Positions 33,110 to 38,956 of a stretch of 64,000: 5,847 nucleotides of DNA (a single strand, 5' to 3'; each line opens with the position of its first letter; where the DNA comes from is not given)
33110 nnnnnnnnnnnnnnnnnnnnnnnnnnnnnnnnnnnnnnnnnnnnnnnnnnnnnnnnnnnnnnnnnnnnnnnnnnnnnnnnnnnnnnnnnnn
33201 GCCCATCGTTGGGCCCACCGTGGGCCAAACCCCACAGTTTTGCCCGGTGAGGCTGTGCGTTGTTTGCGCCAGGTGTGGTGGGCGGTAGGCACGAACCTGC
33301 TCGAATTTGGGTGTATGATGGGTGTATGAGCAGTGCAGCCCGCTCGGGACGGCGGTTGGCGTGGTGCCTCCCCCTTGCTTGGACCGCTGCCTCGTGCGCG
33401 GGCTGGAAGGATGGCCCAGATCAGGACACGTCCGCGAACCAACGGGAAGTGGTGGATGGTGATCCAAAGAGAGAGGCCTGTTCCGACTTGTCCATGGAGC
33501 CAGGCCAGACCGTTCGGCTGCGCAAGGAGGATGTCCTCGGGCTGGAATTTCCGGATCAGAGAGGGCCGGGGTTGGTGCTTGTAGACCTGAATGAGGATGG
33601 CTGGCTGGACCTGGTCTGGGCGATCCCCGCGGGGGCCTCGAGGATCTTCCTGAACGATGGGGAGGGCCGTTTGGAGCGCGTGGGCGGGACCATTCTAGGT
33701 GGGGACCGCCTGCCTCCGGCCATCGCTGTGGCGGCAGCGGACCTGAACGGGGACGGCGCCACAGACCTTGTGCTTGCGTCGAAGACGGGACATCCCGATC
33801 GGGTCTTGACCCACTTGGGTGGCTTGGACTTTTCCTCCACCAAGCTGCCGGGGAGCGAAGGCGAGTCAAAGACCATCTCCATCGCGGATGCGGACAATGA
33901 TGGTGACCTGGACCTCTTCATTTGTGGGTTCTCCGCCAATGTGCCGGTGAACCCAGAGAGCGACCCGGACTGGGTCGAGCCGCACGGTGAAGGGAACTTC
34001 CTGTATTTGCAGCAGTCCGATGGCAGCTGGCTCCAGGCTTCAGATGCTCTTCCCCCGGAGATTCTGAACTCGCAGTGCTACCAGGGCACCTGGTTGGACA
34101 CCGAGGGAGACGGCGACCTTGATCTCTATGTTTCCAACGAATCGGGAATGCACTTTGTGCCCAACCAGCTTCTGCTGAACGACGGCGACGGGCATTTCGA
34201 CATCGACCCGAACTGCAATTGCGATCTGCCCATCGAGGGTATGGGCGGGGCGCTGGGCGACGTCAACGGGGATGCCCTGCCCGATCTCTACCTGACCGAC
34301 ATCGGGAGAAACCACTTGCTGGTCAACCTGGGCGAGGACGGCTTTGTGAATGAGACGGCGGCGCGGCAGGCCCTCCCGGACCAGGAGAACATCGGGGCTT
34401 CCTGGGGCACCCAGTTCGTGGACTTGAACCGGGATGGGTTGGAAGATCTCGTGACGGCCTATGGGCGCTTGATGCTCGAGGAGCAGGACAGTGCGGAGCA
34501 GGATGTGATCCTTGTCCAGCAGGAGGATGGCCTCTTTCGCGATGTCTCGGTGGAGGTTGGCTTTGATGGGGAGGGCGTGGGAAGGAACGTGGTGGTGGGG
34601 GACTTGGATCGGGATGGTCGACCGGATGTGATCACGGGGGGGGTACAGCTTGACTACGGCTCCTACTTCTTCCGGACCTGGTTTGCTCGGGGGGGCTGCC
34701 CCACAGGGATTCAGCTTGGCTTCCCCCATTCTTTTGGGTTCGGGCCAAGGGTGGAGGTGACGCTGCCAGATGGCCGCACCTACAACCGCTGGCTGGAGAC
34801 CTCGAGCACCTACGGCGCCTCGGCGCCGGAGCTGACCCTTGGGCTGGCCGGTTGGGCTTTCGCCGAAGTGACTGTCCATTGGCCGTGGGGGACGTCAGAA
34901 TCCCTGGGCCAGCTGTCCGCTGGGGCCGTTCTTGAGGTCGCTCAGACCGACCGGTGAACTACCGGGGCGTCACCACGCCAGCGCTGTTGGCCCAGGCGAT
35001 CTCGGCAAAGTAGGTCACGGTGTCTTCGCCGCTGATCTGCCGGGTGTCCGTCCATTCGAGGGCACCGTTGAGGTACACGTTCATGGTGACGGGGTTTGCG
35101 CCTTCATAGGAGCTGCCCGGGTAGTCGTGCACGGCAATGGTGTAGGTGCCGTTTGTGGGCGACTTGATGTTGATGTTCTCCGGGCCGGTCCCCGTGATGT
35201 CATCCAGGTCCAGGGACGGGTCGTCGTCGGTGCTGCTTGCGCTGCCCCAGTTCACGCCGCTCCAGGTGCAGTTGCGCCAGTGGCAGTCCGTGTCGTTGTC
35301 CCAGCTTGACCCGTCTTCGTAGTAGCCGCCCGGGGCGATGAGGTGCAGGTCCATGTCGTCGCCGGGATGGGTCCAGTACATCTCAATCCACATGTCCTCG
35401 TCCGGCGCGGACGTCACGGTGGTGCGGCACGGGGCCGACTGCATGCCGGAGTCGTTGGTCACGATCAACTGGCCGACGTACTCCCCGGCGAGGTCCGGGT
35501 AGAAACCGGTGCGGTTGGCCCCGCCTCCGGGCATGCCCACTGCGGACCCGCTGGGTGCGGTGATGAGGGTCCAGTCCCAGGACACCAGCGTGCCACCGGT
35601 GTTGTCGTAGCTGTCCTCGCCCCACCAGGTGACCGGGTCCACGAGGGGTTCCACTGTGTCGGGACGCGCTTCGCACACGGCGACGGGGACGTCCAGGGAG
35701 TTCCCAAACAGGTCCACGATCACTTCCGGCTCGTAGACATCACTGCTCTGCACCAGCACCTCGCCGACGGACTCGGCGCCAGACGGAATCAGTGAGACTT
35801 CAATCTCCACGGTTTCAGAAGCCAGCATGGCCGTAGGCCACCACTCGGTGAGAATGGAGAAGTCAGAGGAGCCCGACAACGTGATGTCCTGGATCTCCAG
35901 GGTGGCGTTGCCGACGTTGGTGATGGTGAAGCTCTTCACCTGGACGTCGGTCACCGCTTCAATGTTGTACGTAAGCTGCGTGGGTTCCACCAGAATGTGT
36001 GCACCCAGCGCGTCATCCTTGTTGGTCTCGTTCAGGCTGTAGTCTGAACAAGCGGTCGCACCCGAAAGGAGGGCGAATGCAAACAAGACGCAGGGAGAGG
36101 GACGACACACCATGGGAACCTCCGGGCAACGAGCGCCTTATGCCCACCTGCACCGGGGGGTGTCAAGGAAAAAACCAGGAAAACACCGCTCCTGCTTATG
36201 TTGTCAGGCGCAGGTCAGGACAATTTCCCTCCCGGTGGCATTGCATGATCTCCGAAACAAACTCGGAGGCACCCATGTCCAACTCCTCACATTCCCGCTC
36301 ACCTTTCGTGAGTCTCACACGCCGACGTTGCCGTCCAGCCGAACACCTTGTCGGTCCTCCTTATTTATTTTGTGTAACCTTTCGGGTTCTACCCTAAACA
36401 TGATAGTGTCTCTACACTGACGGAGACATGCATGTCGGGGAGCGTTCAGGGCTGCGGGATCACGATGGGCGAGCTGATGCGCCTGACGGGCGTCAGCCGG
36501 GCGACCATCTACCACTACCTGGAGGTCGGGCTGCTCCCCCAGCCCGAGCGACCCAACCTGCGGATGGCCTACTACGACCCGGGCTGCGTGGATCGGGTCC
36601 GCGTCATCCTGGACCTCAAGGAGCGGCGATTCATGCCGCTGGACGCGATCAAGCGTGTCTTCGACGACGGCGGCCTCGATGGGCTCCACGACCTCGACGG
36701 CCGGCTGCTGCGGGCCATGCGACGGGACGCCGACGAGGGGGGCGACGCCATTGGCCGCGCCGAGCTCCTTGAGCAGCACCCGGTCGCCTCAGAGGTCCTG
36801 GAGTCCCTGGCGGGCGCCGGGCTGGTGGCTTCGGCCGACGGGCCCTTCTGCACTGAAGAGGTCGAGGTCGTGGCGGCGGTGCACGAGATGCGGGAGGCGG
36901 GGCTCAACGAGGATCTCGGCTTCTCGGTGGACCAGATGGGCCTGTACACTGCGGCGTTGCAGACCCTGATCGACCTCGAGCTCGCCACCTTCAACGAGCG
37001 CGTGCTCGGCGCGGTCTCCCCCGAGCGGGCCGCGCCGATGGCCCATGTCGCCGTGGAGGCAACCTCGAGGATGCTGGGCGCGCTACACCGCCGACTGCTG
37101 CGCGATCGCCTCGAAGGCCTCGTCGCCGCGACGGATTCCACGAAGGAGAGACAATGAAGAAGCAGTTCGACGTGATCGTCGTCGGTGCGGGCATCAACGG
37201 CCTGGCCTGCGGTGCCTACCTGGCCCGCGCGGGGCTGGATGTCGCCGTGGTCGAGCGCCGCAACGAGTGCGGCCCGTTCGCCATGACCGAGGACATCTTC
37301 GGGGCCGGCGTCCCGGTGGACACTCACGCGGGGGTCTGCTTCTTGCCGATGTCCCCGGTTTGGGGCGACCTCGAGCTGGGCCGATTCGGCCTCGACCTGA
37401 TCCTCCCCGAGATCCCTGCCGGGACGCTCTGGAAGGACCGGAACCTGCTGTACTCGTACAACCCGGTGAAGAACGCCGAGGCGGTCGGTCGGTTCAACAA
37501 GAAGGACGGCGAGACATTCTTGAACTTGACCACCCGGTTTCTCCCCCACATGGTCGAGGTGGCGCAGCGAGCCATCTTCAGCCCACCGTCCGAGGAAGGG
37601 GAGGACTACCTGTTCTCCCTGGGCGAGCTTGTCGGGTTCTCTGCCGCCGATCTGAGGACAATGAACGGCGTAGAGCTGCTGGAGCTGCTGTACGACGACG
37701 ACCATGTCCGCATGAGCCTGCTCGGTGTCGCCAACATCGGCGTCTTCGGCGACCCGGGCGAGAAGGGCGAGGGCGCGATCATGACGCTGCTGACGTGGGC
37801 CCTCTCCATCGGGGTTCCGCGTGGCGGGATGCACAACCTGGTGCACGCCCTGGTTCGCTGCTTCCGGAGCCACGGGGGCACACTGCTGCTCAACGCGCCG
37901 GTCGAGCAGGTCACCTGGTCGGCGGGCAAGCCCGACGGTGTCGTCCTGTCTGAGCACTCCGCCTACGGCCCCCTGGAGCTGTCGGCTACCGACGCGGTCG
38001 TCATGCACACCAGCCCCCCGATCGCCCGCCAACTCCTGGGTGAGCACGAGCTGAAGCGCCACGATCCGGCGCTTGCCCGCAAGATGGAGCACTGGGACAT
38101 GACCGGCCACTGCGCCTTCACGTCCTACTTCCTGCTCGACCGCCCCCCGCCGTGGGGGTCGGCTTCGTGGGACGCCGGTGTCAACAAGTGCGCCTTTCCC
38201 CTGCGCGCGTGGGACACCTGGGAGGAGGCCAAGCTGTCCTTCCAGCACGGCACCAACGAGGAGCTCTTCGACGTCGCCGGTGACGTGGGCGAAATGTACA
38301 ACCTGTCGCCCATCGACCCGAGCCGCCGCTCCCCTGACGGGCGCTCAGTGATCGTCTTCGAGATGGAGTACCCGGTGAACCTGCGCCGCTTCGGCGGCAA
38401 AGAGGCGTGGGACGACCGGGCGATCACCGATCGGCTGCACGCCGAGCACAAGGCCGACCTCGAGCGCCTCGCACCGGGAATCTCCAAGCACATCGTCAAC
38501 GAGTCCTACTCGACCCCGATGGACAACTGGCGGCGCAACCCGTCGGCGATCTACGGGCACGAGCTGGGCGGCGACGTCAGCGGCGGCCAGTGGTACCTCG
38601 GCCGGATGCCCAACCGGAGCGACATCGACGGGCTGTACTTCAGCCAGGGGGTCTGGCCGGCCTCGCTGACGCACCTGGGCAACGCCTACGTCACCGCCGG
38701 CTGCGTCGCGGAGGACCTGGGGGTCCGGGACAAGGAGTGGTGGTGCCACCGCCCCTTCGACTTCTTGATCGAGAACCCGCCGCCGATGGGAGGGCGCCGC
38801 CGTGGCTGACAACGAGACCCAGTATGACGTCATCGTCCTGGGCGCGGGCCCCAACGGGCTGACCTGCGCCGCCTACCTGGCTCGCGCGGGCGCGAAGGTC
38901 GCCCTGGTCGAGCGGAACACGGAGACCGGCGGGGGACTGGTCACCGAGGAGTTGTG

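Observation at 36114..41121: MerR, two CrtI-like flavoproteins and two small paralogs: a five-gene overlapping operon with atypical (GC3-rich) codon usage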

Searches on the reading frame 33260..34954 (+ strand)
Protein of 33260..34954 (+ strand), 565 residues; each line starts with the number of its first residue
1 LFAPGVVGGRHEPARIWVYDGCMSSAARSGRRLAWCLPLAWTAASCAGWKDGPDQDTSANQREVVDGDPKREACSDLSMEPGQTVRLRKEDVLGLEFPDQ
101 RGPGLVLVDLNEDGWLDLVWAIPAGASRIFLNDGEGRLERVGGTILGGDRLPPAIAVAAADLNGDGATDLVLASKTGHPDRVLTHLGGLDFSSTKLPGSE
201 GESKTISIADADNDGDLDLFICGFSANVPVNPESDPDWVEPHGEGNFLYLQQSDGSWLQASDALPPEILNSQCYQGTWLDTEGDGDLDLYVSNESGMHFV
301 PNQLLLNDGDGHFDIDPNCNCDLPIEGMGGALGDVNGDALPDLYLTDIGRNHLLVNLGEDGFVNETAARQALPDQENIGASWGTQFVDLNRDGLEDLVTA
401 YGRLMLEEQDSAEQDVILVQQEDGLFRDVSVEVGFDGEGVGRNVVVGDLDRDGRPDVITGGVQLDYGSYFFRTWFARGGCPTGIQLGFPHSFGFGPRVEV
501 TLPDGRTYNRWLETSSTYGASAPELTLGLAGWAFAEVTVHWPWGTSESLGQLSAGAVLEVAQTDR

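Call 23: search_protein_families(library=pfam, proteins=[window:33260-34954:+], max_evalue=0.0001)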
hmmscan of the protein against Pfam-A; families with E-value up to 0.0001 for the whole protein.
window:33260-34954:+ (565 aa): 3 families
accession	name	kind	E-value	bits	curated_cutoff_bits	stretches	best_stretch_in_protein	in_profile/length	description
PF13517.12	FG-GAP_3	-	2.7e-38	130.8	26.9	5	109-171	1-60/61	FG-GAP-like repeat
PF01839.29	FG-GAP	-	1.3e-16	60.4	22.1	0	156-174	4-22/37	FG-GAP repeat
PF07593.17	UnbV_ASPIC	-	1.1e-06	28.8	23.4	1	493-557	1-66/68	ASPIC and UnbV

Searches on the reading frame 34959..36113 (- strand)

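Call 5: search_protein_families(library=pfam, proteins=[window:34959-36113:-], max_evalue=0.01)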
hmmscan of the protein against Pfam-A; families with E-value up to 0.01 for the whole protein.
window:34959-36113:- (384 aa): 2 families
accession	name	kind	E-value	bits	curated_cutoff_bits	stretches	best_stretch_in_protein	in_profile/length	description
PF22352.2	K319L-like_PKD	-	0.0007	20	27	0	154-226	7-76/84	K319L-like, PKD domain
PF22544.2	HYDIN_VesB_CFA65-like_Ig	-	0.0036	17.9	25.5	1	56-133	19-95/100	HYDIN/CFA65/VesB-like, Ig-like domain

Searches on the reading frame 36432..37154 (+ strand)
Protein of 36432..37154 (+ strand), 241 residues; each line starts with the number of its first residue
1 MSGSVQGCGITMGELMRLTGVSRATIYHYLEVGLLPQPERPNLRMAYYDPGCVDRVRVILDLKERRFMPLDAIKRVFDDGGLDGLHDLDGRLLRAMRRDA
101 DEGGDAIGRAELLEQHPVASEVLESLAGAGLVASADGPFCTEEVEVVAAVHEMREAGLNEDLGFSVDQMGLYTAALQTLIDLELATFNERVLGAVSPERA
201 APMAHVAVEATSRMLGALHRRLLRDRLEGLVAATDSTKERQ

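Call 5: search_protein_families(library=pfam, proteins=[window:36432-37154:+], max_evalue=0.01)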
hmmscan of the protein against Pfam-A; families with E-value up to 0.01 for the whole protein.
window:36432-37154:+ (241 aa): 3 families
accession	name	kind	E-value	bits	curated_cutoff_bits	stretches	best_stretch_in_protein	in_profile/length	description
PF13411.12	MerR_1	-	2.2e-13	50.5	21.6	1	11-78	2-67/69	MerR HTH family regulatory protein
PF00376.29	MerR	-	2.8e-09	37.1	28.2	1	11-42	1-32/38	MerR family regulatory protein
PF20432.4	Xre-like-HTH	-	0.0028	18.4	25.8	0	9-29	23-44/63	Antitoxin Xre-like helix-turn-helix domain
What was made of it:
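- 36432..37157 (+): MerR-family regulator, 241 aa: N-terminal HTH plus a long helical C-terminal domain (weakly Rv1828/FtsR-like); no metal-binding or B12 domain. PF13411 scores 50.5 bits against a cut-off of 21.6 (call 5).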

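Call 7: search_protein_families(library=ncbifam, proteins=[window:36432-37154:+], max_evalue=0.01)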
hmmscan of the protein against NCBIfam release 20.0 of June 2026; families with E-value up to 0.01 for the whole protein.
window:36432-37154:+ (241 aa): 5 families
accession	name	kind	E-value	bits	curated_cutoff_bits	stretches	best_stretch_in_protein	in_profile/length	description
NF050798.1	TF_FtsR_Actino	equivalog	4.7e-12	46.5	150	1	28-160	23-163/223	transcriptional regulator FtsR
TIGR02047.1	CadR-PbrR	equivalog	3.6e-06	27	151.45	1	11-74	2-64/127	Cd(II)/Pb(II)-responsive transcriptional regulator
TIGR02051.1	MerR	equivalog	0.00013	22.2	150.85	1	11-75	1-64/124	mercury resistance transcriptional regulator MerR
NF010315.0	PRK13752.1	subfamily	0.00044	20.3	261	1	10-74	8-71/144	mercury resistance transcriptional regulator MerR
TIGR02044.1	CueR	equivalog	0.0077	16.3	147.4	0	12-67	3-58/127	Cu(I)-responsive transcriptional regulator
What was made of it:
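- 36432..37157 (+): FtsR, CadR, MerR and CueR equivalogs are far below cut-off (call 7).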

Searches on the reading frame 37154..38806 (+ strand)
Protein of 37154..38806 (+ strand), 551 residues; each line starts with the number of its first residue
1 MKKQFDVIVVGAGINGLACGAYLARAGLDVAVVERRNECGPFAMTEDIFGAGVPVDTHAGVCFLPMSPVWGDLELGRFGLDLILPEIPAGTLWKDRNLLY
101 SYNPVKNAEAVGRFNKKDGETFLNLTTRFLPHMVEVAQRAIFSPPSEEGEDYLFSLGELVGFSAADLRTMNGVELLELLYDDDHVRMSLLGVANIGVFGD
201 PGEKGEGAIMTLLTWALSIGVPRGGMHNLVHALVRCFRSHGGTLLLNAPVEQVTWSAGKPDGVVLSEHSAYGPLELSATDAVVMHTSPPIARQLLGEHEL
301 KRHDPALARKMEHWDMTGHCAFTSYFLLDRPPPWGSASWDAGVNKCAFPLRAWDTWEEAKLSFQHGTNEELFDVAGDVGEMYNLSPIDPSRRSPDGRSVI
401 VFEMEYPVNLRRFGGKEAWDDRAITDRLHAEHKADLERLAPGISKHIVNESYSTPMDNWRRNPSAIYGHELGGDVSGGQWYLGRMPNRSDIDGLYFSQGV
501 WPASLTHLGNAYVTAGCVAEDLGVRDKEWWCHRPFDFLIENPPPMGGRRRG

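Call 5: search_protein_families(library=pfam, proteins=[window:37154-38806:+], max_evalue=0.01)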
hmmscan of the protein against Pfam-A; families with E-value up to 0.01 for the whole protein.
window:37154-38806:+ (551 aa): 11 families
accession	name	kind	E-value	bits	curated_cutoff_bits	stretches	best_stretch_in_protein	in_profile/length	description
PF01593.30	Amino_oxidase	-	4.3e-13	49.8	19.8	1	16-322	3-287/443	Flavin containing amine oxidoreductase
PF01266.30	DAO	-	8.4e-13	49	27.9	1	6-40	1-35/353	FAD dependent oxidoreductase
PF13450.12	NAD_binding_8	-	7.4e-10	39.4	21.9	1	9-61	1-51/68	NAD(P)-binding Rossmann-like domain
PF00890.30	FAD_binding_2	-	1.9e-08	34.4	20.4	1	6-38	1-33/414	FAD binding domain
PF01946.23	Thi4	-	1.7e-05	24.6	26.2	1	5-39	18-53/235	Thi4 family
PF01494.25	FAD_binding_3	-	3.6e-05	23.6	22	1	5-38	2-35/349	FAD binding domain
PF00070.33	Pyr_redox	-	4.2e-05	24.4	22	1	7-40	2-35/82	Pyridine nucleotide-disulphide oxidoreductase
PF12831.13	FAD_oxidored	-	7.5e-05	22.6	27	1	6-40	1-35/416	FAD dependent oxidoreductase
PF07992.20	Pyr_redox_2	-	0.00016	21.6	26.1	1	5-39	1-35/291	Pyridine nucleotide-disulphide oxidoreductase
PF21799.2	MurD-like_N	-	0.0016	19.1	27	1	7-38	3-34/88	Mur ligase MurD-like, N-terminal domain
PF03486.20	HI0933_like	-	0.0063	16.4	50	0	6-40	2-36/244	HI0933-like protein Rossmann domain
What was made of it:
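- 37154..38809 (+): fp1, alpha-type flavoprotein subunit (551 aa); Rossmann GAGINGL; motif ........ with His58 (codon 37325-37327); degenerate C-terminal flavin signature. Pfam Amino_oxidase, DAO and NAD_binding_8 (call 5).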

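Call 7: search_protein_families(library=ncbifam, proteins=[window:37154-38806:+], max_evalue=0.01)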
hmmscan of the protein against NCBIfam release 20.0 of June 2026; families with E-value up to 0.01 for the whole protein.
window:37154-38806:+ (551 aa): 92 families (the best 25 are shown)
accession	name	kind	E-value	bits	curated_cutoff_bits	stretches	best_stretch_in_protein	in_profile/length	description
NF045689.1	BCarotKetCrtO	equivalog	8.6e-23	80.7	1000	1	3-312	2-324/563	beta-carotene ketolase CrtO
TIGR02734.1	crtI_fam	subfamily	6.1e-15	54.9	238.1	2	7-40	1-34/504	phytoene desaturase family protein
NF045637.1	carotdesatCrtDProt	equivalog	2.5e-13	49.4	580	1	7-297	1-287/485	1-hydroxycarotenoid 3,4-desaturase CrtD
NF005560.0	PRK07233.1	equivalog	1.5e-11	43.8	252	2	7-55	3-49/435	hypothetical protein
TIGR03467.1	HpnE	equivalog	2.5e-11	43.5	283.05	1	7-40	1-34/430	hydroxysqualene dehydroxylase HpnE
NF058655.1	CrtID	equivalog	3.2e-10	39.4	640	1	7-43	1-37/478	bifunctional phytoene desaturase/3,4-desaturase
TIGR02733.1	desat_CrtD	equivalog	1.5e-09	37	549.7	1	6-45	3-42/492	C-3',4' desaturase CrtD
TIGR00292.1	TIGR00292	equivalog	4.8e-07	29.3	148.3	1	5-39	22-56/254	sulfide-dependent adenosine diphosphate thiazole synthase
NF007450.0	PRK10015.1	subfamily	8.2e-07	28.1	466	1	3-46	4-47/429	FAD-dependent oxidoreductase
TIGR03143.1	AhpF_homolog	hypoth_equivalog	2.7e-06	26.3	687.65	1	1-48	1-48/555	putative alkyl hydroperoxide reductase F subunit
TIGR02032.1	GG-red-SF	subfamily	4.5e-06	26.6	158.8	1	5-40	1-36/297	geranylgeranyl reductase family protein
NF004789.0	PRK06134.1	subfamily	9.7e-06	24.4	747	1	2-40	10-48/581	FAD-dependent oxidoreductase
NF009477.0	PRK12843.1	equivalog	1.5e-05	23.7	758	1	3-40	15-52/578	FAD-dependent oxidoreductase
NF006593.0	PRK09126.1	equivalog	1.9e-05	23.7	420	1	2-37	2-37/393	5-demethoxyubiquinol-8 5-hydroxylase UbiM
TIGR03364.1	HpnW_proposed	hypoth_equivalog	2.6e-05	23.5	285.1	1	6-39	2-35/365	TIGR03364 family FAD-dependent oxidoreductase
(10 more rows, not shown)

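Call 17: search_solved_structures(query=window:37154-38806:+, max_evalue=0.001)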
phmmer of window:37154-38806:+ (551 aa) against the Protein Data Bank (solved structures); distinct sequences matched with E-value up to 0.001: 10.
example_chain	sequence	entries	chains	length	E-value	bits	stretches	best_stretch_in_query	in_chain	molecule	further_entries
4dgk_A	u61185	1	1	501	8.3e-09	37.9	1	8-298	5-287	Phytoene dehydrogenase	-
2yg6_A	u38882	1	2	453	1.5e-06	30.4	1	4-54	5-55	PUTRESCINE OXIDASE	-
2yg3_A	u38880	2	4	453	1.3e-05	27.3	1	4-54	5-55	PUTRESCINE OXIDASE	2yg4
2yg5_A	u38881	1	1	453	1.3e-05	27.3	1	4-54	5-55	PUTRESCINE OXIDASE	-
2yg7_A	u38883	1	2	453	1.4e-05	27.3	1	4-54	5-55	PUTRESCINE OXIDASE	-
7koe_C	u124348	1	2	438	6e-05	25.1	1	1-38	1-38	Electron transfer flavoprotein-quinone oxidoreductase FixC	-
7aaw_A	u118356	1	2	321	0.00032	22.7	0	3-48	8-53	Thioredoxin reductase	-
3rha_A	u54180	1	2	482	0.0004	22.4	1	5-54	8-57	Putrescine oxidase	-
3ihg_A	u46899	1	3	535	0.00043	22.3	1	4-43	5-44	RdmE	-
3urh_A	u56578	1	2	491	0.00091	21.2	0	4-42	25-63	Dihydrolipoyl dehydrogenase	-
